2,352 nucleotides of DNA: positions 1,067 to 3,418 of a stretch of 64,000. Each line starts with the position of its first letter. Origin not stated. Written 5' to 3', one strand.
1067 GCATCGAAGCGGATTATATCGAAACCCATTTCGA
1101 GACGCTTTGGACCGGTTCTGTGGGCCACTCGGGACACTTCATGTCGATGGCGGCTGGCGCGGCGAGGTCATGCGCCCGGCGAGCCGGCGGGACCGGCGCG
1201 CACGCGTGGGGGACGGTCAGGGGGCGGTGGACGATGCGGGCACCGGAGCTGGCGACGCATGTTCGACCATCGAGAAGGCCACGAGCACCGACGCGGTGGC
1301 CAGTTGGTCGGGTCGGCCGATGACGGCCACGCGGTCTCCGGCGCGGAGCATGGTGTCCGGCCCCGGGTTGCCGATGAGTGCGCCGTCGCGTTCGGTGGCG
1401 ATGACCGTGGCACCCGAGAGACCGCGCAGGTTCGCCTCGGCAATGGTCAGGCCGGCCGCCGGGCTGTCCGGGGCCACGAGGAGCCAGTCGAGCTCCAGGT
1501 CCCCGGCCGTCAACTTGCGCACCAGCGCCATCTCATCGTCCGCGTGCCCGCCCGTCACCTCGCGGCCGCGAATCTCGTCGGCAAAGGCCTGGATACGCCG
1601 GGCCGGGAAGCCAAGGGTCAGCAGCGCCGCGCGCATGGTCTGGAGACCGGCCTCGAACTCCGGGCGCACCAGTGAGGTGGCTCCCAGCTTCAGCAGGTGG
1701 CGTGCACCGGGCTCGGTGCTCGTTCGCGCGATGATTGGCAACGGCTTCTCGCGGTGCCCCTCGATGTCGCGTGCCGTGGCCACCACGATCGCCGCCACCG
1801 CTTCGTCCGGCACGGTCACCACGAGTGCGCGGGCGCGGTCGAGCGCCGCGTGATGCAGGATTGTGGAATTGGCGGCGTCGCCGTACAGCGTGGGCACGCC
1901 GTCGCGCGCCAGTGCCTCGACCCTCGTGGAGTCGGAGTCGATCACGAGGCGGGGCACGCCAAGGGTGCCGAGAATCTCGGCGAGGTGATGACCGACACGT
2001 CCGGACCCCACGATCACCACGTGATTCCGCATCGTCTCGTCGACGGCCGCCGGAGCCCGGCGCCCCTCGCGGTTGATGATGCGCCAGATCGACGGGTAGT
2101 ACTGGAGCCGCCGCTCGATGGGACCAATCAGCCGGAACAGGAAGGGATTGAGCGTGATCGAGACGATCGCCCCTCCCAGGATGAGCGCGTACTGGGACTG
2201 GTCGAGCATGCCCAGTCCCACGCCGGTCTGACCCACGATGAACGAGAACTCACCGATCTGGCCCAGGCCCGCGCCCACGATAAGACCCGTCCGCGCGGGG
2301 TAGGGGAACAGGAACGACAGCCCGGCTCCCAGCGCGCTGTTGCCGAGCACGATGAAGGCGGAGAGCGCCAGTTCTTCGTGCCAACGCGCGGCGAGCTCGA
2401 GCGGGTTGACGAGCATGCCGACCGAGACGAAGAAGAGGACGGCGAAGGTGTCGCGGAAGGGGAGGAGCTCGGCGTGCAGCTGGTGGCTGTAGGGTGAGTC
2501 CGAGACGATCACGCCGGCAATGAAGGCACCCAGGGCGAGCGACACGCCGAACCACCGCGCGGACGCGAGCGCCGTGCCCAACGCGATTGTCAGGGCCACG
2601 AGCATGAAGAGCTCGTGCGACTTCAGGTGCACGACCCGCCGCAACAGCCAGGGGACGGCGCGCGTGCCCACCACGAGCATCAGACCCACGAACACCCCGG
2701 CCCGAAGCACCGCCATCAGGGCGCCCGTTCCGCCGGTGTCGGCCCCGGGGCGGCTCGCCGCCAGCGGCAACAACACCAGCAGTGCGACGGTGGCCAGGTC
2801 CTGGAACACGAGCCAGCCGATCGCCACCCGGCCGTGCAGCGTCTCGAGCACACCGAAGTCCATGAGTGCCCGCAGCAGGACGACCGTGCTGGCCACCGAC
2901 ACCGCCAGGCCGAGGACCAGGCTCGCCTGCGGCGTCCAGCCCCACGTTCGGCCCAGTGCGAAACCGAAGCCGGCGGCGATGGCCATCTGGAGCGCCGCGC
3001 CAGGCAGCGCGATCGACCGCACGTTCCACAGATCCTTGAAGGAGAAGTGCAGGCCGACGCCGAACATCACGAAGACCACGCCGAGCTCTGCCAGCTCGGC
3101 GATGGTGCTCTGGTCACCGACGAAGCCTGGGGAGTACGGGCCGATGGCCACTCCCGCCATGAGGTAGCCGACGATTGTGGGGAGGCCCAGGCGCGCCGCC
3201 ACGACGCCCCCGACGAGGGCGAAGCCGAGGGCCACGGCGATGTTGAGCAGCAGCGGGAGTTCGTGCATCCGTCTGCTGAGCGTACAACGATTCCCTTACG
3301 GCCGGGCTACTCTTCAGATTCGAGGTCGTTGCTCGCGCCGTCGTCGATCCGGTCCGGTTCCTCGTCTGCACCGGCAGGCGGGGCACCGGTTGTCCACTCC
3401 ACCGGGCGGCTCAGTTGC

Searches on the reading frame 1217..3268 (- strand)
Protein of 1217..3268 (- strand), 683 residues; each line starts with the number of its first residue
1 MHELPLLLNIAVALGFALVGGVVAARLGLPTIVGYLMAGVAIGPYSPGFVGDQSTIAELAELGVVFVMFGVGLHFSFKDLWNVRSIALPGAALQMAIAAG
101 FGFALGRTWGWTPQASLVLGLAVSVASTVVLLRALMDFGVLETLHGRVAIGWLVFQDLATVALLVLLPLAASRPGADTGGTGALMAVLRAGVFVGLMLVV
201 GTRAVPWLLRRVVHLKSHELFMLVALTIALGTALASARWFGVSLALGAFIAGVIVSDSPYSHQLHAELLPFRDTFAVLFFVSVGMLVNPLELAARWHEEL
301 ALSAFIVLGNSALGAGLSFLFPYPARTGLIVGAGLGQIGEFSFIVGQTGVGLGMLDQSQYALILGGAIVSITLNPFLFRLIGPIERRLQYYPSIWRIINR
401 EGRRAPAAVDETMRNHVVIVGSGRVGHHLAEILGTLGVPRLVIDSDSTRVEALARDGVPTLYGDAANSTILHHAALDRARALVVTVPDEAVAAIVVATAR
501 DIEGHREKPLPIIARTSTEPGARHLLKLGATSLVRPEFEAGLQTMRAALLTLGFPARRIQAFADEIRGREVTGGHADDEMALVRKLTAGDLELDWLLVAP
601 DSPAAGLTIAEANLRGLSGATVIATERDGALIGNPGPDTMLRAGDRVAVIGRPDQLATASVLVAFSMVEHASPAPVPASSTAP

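Call 56: search_protein_families(library=pfam, proteins=[window:1217-3268:-], max_evalue=0.001)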
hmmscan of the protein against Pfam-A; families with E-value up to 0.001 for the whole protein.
window:1217-3268:- (683 aa): 3 families
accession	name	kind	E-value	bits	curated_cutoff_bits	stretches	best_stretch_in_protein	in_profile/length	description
PF00999.27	Na_H_Exchanger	-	8.3e-53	180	26.2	1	16-378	3-374/375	Sodium/hydrogen exchanger, transmembrane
PF02254.24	TrkA_N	-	2.7e-23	82.9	23.8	1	417-536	1-116/116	TrkA-N domain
PF02080.26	TrkA_C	-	5.8e-15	55.4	27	1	596-660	4-67/71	TrkA-C domain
